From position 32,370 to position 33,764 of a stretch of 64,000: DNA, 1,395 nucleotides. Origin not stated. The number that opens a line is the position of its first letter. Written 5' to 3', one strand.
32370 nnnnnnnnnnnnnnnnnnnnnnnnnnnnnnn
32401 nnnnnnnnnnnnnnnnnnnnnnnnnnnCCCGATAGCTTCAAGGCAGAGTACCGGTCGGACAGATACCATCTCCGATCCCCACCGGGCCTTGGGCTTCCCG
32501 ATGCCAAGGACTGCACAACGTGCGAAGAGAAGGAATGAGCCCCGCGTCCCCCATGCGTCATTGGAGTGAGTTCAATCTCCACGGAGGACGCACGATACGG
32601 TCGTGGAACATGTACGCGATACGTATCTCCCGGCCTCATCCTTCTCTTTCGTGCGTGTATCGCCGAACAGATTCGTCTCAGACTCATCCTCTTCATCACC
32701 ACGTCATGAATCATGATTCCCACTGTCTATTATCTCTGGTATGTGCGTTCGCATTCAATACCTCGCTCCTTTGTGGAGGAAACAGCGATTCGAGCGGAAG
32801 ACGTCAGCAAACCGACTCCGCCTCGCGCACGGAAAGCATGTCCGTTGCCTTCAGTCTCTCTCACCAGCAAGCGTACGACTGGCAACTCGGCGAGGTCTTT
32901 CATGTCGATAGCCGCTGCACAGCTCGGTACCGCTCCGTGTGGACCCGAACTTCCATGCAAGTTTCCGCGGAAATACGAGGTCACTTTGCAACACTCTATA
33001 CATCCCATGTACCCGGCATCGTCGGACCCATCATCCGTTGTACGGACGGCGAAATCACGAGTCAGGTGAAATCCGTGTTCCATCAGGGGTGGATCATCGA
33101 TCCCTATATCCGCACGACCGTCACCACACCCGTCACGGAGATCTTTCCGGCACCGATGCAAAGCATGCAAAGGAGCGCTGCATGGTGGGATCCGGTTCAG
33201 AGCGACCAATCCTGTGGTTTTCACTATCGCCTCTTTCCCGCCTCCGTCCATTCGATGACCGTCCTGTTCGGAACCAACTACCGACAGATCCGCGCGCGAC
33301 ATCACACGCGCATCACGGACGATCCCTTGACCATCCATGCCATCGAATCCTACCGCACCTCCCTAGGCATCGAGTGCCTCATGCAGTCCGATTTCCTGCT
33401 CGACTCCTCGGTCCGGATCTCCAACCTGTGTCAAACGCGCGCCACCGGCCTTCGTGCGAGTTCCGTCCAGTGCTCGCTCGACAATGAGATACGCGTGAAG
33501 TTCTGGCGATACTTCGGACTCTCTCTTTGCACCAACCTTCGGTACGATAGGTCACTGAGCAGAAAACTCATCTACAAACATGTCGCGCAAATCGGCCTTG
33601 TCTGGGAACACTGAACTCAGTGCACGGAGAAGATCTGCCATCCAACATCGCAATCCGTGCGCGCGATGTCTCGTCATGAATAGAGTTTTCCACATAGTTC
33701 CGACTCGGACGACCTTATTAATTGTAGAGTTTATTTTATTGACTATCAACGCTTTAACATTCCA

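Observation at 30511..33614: Four-gene operon of uncharacterised small secreted, membrane and lipoproteins wedged between giant cargo genes B and C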

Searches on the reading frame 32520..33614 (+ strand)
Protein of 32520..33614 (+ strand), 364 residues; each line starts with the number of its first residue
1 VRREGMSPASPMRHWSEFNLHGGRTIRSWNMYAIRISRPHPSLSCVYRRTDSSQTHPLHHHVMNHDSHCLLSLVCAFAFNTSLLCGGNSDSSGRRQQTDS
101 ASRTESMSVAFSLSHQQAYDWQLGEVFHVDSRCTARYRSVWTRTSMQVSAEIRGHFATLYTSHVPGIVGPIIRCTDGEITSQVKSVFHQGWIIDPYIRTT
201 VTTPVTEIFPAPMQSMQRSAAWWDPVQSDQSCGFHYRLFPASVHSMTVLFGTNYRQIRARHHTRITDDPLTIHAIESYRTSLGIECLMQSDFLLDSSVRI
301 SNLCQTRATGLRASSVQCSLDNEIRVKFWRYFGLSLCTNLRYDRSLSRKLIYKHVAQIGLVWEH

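Call 4: search_protein_families(library=pfam, proteins=[window:32520-33614:+], max_evalue=1)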
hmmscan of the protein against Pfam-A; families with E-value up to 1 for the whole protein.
window:32520-33614:+ (364 aa): 0 families

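Call 5: search_protein_families(library=ncbifam, proteins=[window:32520-33614:+], max_evalue=1)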
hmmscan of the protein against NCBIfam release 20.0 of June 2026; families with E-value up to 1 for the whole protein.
window:32520-33614:+ (364 aa): 0 families

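Call 20: search_protein_representatives(protein=window:32706-33611:+)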
Query: 302 residues. Proteins with E-value up to 0.001 (for the whole library): 88; up to 1e-10: 51; up to 1e-30: 6. The best 88 are listed.
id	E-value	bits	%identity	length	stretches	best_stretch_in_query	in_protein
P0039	2.3e-173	591.5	100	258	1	45-302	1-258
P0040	2.4e-134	463.4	64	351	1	1-301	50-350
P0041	1.5e-53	198.2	55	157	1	147-300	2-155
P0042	1.6e-43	165.2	32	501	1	35-301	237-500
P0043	5.5e-35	137.2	32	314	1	45-301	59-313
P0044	5.5e-32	127.4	30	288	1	17-299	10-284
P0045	1.3e-26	109.7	30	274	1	45-299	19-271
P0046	1.7e-25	106.1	27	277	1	48-298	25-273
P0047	3.4e-25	105.1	26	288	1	35-299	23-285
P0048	7.1e-25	104.0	26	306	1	13-298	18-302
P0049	7.4e-24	100.7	26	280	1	51-298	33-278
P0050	1.7e-23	99.5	28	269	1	44-300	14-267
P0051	2.2e-23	99.1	29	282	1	42-288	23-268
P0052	2.9e-23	98.8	28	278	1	46-299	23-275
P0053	1.8e-22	96.1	29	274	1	46-299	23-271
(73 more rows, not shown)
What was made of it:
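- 32706..33614 (+): g4: 302-aa outer-membrane beta-barrel protein with a signal peptide, a remote member of the DUF3078/DUF481 group. C170 and C224 are invariant in this clade. phmmer finds 88 representatives, 51 at E <= 1e-10 (call 20).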

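Call 22: search_protein_families(library=pfam, alignment_id=A1, max_evalue=0.01)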
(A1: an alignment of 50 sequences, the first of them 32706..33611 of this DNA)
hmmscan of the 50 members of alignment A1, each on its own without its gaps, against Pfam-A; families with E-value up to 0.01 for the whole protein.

A. member 1, window:32706-33611:+ (302 aa): 0 families

B. families by the number of members that match (of 50 scanned): 4 families
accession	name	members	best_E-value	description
PF11276.14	DUF3078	31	3.3e-10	Protein of unknown function (DUF3078)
PF04338.18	DUF481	12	8.6e-07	Protein of unknown function, DUF481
PF17349.7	DUF5378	1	0.00035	Family of unknown function (DUF5378)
PF15969.10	RexA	1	0.0063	Intracellular sensor of Lambda phage, Abi component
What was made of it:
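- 32706..33614 (+): 31 of 50 homologues hit PF11276 and 12 of 50 hit PF04338 (call 22).
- Closest known: PorP/SprF-type outer-membrane partners encoded beside T9SS type-B cargo. Different: Neither g4 nor its homologues match a PorP/SprF model (calls 4, 22). g4 lies upstream of C behind a separate promoter-like site, not directly downstream of a cargo gene.
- None of 50 g4 homologues hit a PorP/SprF model (call 22).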

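Call 23: search_solved_structures(query=A1, max_evalue=1)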
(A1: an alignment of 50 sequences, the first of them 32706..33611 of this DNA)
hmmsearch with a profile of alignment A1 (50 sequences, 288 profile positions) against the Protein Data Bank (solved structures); distinct sequences matched with E-value up to 1: 0.

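Call 72: find_encoding_contigs(protein=P0044, flank=6000, max_places=3)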
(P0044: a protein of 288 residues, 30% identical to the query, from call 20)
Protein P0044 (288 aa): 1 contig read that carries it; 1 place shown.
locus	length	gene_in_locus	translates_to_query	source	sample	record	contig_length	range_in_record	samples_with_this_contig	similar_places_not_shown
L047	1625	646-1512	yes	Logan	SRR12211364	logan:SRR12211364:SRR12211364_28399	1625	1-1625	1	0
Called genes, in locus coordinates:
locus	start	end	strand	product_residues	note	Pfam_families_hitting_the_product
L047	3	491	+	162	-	?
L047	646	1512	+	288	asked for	-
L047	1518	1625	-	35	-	?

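Call 74: find_encoding_contigs(protein=P0043, flank=8000, max_places=3)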
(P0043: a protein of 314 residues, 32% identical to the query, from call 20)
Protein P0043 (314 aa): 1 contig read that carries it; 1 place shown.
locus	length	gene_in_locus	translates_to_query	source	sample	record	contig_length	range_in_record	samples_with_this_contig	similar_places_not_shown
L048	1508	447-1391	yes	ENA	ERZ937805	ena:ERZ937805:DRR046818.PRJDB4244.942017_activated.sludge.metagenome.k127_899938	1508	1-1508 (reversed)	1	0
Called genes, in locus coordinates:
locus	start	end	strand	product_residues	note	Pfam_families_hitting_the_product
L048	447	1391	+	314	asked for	PF11276:DUF3078 (weak)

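Call 80: find_encoding_contigs(protein=P0045, flank=8000, max_places=3)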
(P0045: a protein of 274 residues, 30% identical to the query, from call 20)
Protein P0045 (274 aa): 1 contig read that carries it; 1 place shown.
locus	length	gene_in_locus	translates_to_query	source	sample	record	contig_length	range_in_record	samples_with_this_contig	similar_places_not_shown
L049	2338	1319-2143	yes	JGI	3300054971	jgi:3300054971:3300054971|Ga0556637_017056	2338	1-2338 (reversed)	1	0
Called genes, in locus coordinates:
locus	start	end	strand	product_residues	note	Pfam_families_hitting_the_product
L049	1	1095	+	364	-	?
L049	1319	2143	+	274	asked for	-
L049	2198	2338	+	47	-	?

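Call 83: find_encoding_contigs(protein=P0046, flank=8000, max_places=3)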
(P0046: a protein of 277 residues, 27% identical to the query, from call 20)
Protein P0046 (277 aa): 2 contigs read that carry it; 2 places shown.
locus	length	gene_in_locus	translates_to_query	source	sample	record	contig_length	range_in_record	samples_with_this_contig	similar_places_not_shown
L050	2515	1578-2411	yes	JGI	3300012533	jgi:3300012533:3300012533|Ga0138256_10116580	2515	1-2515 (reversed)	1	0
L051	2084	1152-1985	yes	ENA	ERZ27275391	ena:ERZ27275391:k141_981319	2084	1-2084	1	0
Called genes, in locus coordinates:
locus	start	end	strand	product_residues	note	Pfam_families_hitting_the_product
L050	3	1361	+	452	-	?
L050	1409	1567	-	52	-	-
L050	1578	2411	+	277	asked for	PF11276:DUF3078 (weak)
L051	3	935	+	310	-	?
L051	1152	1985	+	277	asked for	PF11276:DUF3078 (weak)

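Call 84: find_encoding_contigs(protein=P0048, flank=8000, max_places=3)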
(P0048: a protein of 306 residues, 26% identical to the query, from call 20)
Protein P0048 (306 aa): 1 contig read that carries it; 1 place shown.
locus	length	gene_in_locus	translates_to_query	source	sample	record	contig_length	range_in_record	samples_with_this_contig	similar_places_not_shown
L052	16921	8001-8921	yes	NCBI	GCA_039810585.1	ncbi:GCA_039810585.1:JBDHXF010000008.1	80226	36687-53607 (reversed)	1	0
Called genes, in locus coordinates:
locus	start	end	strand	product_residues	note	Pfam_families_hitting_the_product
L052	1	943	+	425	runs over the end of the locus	PF04413:Glycos_transf_N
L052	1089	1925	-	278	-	PF01790:LGT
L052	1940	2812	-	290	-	PF08668:HDOD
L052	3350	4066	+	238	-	-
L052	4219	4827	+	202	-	-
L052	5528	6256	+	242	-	-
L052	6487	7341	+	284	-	-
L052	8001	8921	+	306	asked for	-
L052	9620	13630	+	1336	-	PF19081:Ig_7 (faint), PF07686:V-set (faint), PF00047:ig (faint), PF07679:I-set (faint), PF13895:Ig_2 (faint), PF13927:Ig_3 (weak), PF13927:Ig_3 (weak), PF18962:Por_Secre_tail, +1 more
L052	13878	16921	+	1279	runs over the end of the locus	PF13895:Ig_2 (faint), PF22067:Cep192_D3 (faint), PF22544:HYDIN_VesB_CFA65-like_Ig (faint), PF24507:Ig_CFAP65_4th (faint), PF22073:Cep192_D4 (faint), PF25249:Ig_CFAP65_7th (faint), PF15780:ASH (weak)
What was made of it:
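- B is absent from the L052 locus (call 84).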

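Call 88: search_protein_families(library=pfam, proteins=[L050:3-1361:+, L051:3-935:+, L049:1-1092:+, L052:3539-4063:+, L052:4219-4824:+, L052:5486-6253:+, L052:6487-7338:+, L052:7995-8918:+], max_evalue=0.1)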
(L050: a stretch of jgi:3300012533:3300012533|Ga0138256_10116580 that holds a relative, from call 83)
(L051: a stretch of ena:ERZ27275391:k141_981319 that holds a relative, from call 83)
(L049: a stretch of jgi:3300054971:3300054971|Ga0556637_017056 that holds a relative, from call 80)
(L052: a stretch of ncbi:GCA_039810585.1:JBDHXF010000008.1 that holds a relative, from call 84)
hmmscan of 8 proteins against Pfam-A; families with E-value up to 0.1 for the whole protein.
L050:3-1361:+ (452 aa): 0 families

L051:3-935:+ (310 aa): 0 families

L049:1-1092:+ (364 aa): 5 families
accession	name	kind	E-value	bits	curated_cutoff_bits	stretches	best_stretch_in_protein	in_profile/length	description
PF00085.26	Thioredoxin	-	0.0015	18.9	23.5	0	263-319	20-74/103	Thioredoxin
PF13098.12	Thioredoxin_2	-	0.0027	18.5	27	1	263-352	7-97/104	Thioredoxin-like domain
PF13424.12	TPR_12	-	0.014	16.1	30.1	0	168-199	43-74/77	Tetratricopeptide repeat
PF17874.7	TPR_MalT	-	0.06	13.1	45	0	147-199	98-151/336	MalT-like TPR region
PF13905.12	Thioredoxin_8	-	0.086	13.6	27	0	263-340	3-89/94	Thioredoxin-like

L052:3539-4063:+ (175 aa): 0 families

L052:4219-4824:+ (202 aa): 1 family
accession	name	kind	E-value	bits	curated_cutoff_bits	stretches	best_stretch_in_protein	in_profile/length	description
PF17653.6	DUF5522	-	0.032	14.8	25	1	81-97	19-35/48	Family of unknown function (DUF5522)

L052:5486-6253:+ (256 aa): 0 families

L052:6487-7338:+ (284 aa): 0 families

L052:7995-8918:+ (308 aa): 0 families
